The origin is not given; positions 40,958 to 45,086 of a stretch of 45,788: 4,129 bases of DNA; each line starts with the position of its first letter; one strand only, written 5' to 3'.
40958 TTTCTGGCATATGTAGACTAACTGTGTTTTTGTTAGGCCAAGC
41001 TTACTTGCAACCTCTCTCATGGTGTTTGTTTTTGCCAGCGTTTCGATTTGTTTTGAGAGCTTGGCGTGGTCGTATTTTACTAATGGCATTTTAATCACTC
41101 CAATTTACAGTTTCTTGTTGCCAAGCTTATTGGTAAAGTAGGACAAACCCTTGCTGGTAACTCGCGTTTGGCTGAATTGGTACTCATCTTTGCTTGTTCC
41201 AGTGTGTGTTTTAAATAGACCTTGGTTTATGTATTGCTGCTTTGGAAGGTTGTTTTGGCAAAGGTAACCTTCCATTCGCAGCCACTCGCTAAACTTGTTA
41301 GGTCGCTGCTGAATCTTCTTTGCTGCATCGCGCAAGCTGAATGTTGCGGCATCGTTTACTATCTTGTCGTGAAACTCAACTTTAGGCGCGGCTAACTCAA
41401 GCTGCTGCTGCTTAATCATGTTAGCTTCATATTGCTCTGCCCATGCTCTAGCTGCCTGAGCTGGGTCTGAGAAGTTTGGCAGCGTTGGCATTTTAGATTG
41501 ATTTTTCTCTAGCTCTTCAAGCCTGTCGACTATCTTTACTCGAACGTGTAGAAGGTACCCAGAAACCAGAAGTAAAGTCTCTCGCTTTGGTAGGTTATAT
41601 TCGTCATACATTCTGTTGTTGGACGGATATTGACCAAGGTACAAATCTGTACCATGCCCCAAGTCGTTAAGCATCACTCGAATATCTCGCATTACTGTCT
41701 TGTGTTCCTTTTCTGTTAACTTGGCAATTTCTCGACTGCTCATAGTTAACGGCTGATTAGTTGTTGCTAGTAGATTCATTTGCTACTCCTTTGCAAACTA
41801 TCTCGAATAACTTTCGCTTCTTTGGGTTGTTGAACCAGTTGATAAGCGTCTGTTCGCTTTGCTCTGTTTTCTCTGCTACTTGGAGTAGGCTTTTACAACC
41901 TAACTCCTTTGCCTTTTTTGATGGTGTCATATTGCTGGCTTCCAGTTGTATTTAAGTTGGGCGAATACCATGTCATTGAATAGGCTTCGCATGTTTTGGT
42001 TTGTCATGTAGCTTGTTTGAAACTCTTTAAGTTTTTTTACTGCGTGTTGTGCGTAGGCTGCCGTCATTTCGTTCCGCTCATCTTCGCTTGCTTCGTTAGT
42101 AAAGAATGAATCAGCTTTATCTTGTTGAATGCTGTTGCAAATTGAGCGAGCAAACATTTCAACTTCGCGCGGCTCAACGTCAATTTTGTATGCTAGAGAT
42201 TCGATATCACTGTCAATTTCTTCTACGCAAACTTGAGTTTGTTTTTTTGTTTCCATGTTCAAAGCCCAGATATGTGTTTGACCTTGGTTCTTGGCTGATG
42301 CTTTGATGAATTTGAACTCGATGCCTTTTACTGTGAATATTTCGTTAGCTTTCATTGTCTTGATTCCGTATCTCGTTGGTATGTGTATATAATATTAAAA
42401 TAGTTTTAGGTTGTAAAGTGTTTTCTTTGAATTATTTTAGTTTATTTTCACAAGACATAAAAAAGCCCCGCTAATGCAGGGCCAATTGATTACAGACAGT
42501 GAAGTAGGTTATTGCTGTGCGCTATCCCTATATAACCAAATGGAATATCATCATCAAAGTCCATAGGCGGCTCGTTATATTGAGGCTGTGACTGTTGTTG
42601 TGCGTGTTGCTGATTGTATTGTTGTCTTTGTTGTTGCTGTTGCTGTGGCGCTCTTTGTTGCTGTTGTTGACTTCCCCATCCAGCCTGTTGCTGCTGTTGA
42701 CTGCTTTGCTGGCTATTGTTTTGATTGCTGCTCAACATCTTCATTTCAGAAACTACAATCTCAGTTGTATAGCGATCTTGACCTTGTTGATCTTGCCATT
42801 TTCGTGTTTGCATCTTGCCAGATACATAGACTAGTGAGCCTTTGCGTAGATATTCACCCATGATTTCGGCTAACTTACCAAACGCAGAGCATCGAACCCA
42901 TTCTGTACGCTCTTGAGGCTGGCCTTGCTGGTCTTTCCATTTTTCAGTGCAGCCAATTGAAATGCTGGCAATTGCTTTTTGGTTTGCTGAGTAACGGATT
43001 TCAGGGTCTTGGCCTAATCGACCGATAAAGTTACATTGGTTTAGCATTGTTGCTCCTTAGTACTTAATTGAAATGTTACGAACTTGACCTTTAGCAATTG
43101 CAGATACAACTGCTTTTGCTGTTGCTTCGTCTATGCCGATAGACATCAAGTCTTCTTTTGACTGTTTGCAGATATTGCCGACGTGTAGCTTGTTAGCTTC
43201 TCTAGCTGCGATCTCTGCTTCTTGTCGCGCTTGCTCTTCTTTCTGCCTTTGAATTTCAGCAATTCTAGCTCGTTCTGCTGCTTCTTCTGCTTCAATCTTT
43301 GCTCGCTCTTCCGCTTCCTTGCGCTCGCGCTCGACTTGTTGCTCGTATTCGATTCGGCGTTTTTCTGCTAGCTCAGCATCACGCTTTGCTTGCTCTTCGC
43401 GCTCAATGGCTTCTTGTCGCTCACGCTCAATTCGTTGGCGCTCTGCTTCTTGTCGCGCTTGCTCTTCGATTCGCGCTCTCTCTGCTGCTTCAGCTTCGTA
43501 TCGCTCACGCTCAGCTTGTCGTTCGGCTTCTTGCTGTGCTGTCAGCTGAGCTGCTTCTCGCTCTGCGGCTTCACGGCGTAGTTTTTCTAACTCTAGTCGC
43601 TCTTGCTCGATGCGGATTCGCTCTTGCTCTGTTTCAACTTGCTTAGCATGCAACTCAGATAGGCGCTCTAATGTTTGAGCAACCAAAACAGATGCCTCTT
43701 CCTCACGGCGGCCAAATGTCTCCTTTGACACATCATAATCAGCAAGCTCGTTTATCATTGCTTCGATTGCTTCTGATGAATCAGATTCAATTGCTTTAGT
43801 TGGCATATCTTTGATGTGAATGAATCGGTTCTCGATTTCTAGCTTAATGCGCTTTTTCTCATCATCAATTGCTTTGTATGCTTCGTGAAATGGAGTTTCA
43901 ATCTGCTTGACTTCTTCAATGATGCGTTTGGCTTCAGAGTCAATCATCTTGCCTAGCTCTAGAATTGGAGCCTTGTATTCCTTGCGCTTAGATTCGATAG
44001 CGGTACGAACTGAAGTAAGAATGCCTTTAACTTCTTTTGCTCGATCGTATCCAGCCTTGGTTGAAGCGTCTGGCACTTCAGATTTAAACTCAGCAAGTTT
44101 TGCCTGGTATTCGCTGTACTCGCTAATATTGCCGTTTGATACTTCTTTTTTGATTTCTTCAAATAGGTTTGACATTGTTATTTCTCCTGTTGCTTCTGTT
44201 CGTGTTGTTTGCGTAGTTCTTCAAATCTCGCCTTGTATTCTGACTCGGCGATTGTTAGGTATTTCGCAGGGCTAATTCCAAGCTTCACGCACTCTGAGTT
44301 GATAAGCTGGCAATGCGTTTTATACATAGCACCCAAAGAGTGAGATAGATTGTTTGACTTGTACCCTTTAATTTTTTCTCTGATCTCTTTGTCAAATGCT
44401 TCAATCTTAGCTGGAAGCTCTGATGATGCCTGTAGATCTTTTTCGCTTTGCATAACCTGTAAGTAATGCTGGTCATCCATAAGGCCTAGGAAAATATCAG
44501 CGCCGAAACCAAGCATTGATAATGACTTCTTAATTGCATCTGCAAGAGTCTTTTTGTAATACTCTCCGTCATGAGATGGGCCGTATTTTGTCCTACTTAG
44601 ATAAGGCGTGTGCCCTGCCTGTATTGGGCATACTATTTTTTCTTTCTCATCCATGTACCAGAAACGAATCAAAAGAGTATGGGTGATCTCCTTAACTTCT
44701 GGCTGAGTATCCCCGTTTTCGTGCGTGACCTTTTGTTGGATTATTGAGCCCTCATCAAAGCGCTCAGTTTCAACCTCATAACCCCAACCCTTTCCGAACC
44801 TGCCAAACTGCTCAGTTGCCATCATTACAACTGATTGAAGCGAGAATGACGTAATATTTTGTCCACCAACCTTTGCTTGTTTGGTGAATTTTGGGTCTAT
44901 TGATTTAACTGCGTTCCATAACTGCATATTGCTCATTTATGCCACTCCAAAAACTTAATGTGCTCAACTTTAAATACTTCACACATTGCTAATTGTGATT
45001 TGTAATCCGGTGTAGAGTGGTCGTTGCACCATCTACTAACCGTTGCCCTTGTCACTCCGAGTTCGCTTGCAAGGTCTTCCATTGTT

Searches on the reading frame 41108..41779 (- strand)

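Call 61: search_protein_families(library=pfam, proteins=[window:41108-41779:-], max_evalue=0.001)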
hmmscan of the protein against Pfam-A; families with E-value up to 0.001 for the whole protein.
window:41108-41779:- (224 aa): 2 families
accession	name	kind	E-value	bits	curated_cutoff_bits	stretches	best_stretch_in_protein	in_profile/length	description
PF03374.19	ANT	-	7.1e-24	84.7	25.3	1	124-221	1-107/108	Phage antirepressor protein KilAC domain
PF09669.15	Phage_pRha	-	4.2e-14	53.3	29.9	1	13-92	1-91/91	Phage regulatory protein Rha (Phage_pRha)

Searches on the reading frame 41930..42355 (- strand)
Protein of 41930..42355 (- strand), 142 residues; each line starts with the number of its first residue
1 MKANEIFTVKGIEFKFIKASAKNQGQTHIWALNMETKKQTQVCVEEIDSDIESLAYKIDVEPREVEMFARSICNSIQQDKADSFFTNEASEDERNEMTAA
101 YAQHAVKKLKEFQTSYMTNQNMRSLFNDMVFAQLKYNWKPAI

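Call 61: search_protein_families(library=pfam, proteins=[window:41930-42355:-], max_evalue=0.001)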
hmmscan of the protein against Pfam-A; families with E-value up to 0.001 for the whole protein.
window:41930-42355:- (142 aa): 0 families

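Call 62: search_protein_families(library=phrogs, proteins=[window:41930-42355:-], max_evalue=0.00001)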
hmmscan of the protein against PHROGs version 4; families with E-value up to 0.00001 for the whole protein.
window:41930-42355:- (142 aa): 1 family
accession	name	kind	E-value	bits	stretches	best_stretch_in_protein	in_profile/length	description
phrog_26169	-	unknown function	1.4e-27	96.8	1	50-136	5-90/95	-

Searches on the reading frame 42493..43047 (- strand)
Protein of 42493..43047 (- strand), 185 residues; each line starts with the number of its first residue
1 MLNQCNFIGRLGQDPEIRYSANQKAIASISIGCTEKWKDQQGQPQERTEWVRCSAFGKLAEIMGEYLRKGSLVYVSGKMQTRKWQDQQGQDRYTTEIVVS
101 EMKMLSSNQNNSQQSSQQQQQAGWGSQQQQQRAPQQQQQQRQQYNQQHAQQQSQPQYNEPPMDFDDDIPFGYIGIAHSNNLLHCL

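Call 61: search_protein_families(library=pfam, proteins=[window:42493-43047:-], max_evalue=0.001)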
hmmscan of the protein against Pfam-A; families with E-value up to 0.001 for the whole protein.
window:42493-43047:- (185 aa): 1 family
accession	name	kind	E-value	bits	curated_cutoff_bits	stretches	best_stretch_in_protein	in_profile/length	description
PF00436.31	SSB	-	1.1e-36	125.5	26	1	3-105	2-104/104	Single-strand binding protein family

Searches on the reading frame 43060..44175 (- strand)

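Call 61: search_protein_families(library=pfam, proteins=[window:43060-44175:-], max_evalue=0.001)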
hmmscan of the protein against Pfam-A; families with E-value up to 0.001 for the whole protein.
window:43060-44175:- (372 aa): 0 families

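Call 62: search_protein_families(library=phrogs, proteins=[window:43060-44175:-], max_evalue=0.00001)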
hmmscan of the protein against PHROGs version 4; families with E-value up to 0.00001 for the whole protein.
window:43060-44175:- (372 aa): 2 families
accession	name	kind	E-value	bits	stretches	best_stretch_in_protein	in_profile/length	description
phrog_1376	-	unknown function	2.7e-35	123.2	1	28-372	35-362/362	-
phrog_16469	-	unknown function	5.1e-23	83.1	1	8-305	24-324/392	-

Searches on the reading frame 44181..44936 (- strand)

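Call 61: search_protein_families(library=pfam, proteins=[window:44181-44936:-], max_evalue=0.001)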
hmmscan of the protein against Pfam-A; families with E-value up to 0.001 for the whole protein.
window:44181-44936:- (252 aa): 0 families

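Call 62: search_protein_families(library=phrogs, proteins=[window:44181-44936:-], max_evalue=0.00001)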
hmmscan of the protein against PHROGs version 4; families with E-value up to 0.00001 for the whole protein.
window:44181-44936:- (252 aa): 3 families
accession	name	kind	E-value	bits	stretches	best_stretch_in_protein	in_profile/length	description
phrog_7838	-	DNA, RNA and nucleotide metabolism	8e-57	193.6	1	2-247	4-239/242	exonuclease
phrog_2489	-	DNA, RNA and nucleotide metabolism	2.7e-45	155.9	1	2-191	463-659/728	exonuclease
phrog_7792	-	unknown function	4.1e-16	60.1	1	2-161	8-152/255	-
